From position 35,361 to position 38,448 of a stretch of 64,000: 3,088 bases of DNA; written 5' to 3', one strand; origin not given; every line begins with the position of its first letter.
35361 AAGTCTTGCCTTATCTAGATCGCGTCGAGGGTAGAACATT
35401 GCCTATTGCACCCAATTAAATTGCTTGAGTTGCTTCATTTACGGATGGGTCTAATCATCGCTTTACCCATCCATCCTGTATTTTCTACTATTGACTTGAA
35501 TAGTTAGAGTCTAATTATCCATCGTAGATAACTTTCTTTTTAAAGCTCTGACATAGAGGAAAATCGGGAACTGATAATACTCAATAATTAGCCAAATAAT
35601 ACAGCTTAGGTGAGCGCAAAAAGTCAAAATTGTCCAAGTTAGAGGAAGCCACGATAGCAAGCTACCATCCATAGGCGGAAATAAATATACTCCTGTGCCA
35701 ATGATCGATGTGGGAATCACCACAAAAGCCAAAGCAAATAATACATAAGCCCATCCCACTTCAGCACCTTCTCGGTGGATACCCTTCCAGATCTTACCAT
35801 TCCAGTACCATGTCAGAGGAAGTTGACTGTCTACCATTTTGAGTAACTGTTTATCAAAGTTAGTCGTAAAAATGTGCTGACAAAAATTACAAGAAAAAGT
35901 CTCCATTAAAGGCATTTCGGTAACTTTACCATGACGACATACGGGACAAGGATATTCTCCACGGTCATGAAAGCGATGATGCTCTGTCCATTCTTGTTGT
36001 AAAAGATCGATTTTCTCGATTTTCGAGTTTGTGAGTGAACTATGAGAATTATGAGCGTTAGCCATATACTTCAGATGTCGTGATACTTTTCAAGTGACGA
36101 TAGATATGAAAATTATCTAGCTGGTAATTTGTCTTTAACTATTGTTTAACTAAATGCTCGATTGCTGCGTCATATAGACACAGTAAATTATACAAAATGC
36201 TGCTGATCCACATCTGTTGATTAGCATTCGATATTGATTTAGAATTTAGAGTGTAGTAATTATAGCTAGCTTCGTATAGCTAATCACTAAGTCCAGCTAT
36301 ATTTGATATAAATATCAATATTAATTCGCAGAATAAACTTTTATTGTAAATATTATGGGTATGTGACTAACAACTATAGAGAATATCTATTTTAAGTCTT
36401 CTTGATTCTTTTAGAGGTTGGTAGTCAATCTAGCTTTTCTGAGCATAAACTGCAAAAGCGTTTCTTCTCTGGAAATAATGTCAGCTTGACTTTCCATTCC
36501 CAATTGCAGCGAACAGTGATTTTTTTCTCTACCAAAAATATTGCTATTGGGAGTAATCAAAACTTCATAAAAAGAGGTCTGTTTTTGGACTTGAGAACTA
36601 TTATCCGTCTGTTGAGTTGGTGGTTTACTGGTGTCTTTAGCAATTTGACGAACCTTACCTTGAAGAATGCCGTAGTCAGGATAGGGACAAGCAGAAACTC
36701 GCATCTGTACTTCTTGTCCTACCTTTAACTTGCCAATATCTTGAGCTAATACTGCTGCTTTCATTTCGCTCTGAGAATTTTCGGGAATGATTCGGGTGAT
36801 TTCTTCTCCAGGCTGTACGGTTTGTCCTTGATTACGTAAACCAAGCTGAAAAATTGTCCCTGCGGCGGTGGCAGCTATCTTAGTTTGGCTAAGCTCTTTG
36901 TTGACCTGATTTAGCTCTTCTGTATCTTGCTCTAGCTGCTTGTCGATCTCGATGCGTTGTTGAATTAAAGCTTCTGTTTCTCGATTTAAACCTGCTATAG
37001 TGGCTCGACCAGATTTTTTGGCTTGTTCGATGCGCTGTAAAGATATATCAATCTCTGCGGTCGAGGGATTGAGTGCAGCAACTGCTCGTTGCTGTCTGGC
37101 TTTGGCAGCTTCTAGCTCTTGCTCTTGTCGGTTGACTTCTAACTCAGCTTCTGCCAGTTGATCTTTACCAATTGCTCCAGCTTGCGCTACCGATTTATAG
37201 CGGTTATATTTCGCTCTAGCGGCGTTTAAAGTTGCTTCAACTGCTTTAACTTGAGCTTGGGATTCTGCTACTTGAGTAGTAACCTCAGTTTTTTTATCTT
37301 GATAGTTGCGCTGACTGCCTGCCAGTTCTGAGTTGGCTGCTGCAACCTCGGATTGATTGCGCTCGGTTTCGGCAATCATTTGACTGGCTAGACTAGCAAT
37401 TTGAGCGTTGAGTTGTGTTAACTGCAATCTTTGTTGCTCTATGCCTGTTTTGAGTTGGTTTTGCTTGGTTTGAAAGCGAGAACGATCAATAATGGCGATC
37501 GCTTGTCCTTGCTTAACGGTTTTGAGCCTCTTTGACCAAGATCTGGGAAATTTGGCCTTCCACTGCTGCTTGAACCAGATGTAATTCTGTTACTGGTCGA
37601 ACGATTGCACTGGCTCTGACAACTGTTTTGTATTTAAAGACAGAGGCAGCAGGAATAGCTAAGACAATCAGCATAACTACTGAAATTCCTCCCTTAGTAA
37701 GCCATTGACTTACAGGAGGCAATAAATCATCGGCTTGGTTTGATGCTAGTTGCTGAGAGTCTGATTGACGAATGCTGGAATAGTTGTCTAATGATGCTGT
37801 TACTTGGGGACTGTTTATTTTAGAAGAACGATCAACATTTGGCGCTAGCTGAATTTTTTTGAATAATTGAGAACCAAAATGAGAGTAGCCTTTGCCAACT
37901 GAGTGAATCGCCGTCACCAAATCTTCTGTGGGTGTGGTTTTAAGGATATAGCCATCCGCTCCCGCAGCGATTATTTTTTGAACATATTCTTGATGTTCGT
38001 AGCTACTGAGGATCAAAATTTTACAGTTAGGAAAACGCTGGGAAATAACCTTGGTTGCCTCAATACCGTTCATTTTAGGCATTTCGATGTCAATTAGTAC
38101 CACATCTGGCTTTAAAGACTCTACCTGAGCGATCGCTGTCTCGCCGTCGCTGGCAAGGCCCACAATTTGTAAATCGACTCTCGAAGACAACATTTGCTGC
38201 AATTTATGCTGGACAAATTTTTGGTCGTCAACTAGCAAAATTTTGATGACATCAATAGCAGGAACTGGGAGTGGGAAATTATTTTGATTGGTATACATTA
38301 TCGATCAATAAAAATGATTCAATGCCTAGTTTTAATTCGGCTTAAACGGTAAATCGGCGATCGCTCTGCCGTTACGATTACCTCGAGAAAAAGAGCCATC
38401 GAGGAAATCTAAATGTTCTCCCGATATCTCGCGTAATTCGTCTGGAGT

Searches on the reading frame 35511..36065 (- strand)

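Call 5: search_protein_families(library=pfam, proteins=[window:35511-36065:-], max_evalue=0.01)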
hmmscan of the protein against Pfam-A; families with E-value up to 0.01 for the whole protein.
window:35511-36065:- (184 aa): 0 families

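Call 6: search_protein_families(library=ncbifam, proteins=[window:35511-36065:-], max_evalue=0.1)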
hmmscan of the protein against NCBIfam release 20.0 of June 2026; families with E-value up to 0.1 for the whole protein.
window:35511-36065:- (184 aa): 1 family
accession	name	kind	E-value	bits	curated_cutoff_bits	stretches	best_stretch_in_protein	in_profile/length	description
TIGR02578.2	cas_TM1811_Csm1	equivalog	0.075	11.7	170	1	7-69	351-410/753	type III-A CRISPR-associated protein Cas10/Csm1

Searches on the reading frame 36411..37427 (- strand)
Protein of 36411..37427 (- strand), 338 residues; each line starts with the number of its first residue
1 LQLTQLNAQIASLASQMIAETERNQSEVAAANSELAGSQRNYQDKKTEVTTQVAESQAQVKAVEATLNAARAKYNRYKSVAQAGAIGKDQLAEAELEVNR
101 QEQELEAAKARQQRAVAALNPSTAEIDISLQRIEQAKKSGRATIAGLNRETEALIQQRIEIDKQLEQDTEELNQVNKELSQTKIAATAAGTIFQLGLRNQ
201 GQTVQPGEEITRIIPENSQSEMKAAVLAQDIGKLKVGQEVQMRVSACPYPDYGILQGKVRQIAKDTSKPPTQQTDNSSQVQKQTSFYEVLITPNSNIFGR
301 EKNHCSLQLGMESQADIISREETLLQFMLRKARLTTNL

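Call 5: search_protein_families(library=pfam, proteins=[window:36411-37427:-], max_evalue=0.01)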
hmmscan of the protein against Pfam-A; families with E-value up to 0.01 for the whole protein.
window:36411-37427:- (338 aa): 2 families
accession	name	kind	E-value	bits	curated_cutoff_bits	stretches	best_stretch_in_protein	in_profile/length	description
PF13437.12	HlyD_3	-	2.5e-13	51.1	22.2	1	184-274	2-87/106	HlyD family secretion protein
PF16576.10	HlyD_D23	-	2.1e-05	24.4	30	1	143-264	77-186/214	Barrel-sandwich domain of CusB or HlyD membrane-fusion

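Call 6: search_protein_families(library=ncbifam, proteins=[window:36411-37427:-], max_evalue=0.1)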
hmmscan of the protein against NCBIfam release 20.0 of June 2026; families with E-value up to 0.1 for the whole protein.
window:36411-37427:- (338 aa): 18 families
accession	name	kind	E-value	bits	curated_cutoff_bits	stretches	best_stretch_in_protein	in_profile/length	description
TIGR01843.1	type_I_hlyD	subfamily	4.5e-36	124.7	208.65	1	3-329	97-408/422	HlyD family type I secretion periplasmic adaptor subunit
TIGR02971.1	heterocyst_DevB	subfamily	4e-16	59.3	129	1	12-281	58-297/327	ABC exporter membrane fusion protein, DevB family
TIGR00998.1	8a0101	subfamily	2.6e-11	43.1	390.8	1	25-266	79-285/334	EmrA/EmrK family multidrug efflux transporter periplasmic adaptor subunit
TIGR01730.1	RND_mfp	subfamily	1.3e-10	40.8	94.9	2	158-266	111-214/322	efflux RND transporter periplasmic adaptor subunit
NF008606.0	PRK11578.1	equivalog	1.8e-07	30.7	342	2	158-252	159-255/371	macrolide transporter subunit MacA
TIGR02169.1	SMC_prok_A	equivalog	3.3e-06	25.1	729.4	1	15-183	322-490/1165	chromosome segregation protein SMC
TIGR03794.1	NHLM_micro_HlyD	equivalog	2.2e-05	23.6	156.2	1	16-265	103-339/421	NHLP bacteriocin system secretion protein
TIGR00999.1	8a0102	subfamily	4.5e-05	22.7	319.3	1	48-119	17-88/271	CzcB/NccB family metal efflux transporter periplasmic adaptor subunit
TIGR04523.1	Mplasa_alph_rch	subfamily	0.00014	19.9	270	2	6-79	559-631/745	helix-rich protein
TIGR02168.1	SMC_prok_B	equivalog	0.00038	18.3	567.35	1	16-184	309-484/1181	chromosome segregation protein SMC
NF038010.1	ABC_adapt_DarC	equivalog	0.0029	16.4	450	1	90-213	143-261/417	darobactin export ABC transporter periplasmic adaptor subunit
NF041034.1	Rad50_Sulf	equivalog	0.0048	14.8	1000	1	2-181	462-636/872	DNA double-strand break repair ATPase Rad50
NF003034.1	PRK03918.1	equivalog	0.012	13.6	700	1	17-180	173-714/878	DNA double-strand break repair ATPase Rad50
NF007785.0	PRK10476.1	equivalog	0.022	13.6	376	1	150-246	177-271/347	multidrug transporter subunit MdtN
NF052510.1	methyltran_MpqE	exception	0.028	13.8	335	1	106-215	40-144/234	methyl-plastoquinone biosynthesis methyltransferase MpqE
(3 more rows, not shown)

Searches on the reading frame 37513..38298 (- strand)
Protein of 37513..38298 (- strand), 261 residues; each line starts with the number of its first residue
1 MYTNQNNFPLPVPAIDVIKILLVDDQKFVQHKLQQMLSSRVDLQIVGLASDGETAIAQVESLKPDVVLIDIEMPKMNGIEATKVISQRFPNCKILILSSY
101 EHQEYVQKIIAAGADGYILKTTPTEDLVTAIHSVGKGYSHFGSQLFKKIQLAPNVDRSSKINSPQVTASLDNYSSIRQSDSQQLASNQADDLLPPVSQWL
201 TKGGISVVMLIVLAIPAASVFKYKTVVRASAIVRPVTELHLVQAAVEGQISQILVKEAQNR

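Call 5: search_protein_families(library=pfam, proteins=[window:37513-38298:-], max_evalue=0.01)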
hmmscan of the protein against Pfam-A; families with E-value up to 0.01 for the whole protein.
window:37513-38298:- (261 aa): 1 family
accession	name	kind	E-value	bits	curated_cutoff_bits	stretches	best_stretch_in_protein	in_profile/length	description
PF00072.30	Response_reg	-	5.3e-28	97.8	30.2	1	20-131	1-110/111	Response regulator receiver domain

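Call 6: search_protein_families(library=ncbifam, proteins=[window:37513-38298:-], max_evalue=0.1)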
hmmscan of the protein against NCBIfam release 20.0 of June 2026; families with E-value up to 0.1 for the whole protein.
window:37513-38298:- (261 aa): 106 families (the best 25 are shown)
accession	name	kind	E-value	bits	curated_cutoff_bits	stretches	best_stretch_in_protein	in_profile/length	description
NF052445.1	RespRegMctR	equivalog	3.4e-35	121.3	300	1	18-147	2-131/205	two-component system response regulator MctR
NF007935.0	PRK10651.1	equivalog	9.9e-28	96.8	250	1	17-145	6-134/216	two-component system response regulator NarL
NF007018.1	PRK09483.1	equivalog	9.3e-27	94.1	280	1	17-152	1-136/217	UvrY/SirA/GacA family response regulator transcription factor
NF011896.0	PRK15369.1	equivalog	5.8e-26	91.4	242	1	17-146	3-132/211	two component system response regulator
NF001965.0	PRK00742.1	subfamily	7.1e-26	91.2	293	1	17-164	3-142/357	chemotaxis-specific protein-glutamate methyltransferase CheB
NF047785.1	respo_reg_MadR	equivalog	3e-24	85.6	300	1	18-144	1-130/209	MadR family response regulator transcription factor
NF041367.1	CheY_Halo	equivalog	1.8e-23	83.1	200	1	20-134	1-113/114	chemotaxis protein CheY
NF009206.0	PRK12555.1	subfamily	6.3e-22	78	342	1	18-124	1-106/340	chemotaxis-specific protein-glutamate methyltransferase CheB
TIGR02875.1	spore_0_A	equivalog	3.1e-21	75.8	200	1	17-137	2-124/262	sporulation transcription factor Spo0A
NF007708.0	PRK10403.1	equivalog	1.5e-20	73.6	343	1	16-149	5-138/215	nitrate/nitrite response regulator protein NarP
NF007419.0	PRK09958.1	equivalog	3e-19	69.4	251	1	21-146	4-128/204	acid-sensing system DNA-binding response regulator EvgA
NF008677.0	PRK11697.1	equivalog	1.3e-17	63.9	246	1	18-139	2-120/238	two-component system response regulator BtsR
NF008469.0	PRK11361.1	equivalog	5.1e-16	58.4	714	1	18-127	5-112/461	acetoacetate metabolism transcriptional regulator AtoC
NF007403.0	PRK09935.1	equivalog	9.3e-16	58.1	271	1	20-151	6-137/210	fimbria biosynthesis transcriptional regulator FimZ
NF007969.0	PRK10693.1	equivalog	1.6e-15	57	329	1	19-133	9-119/337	two-component system response regulator RssB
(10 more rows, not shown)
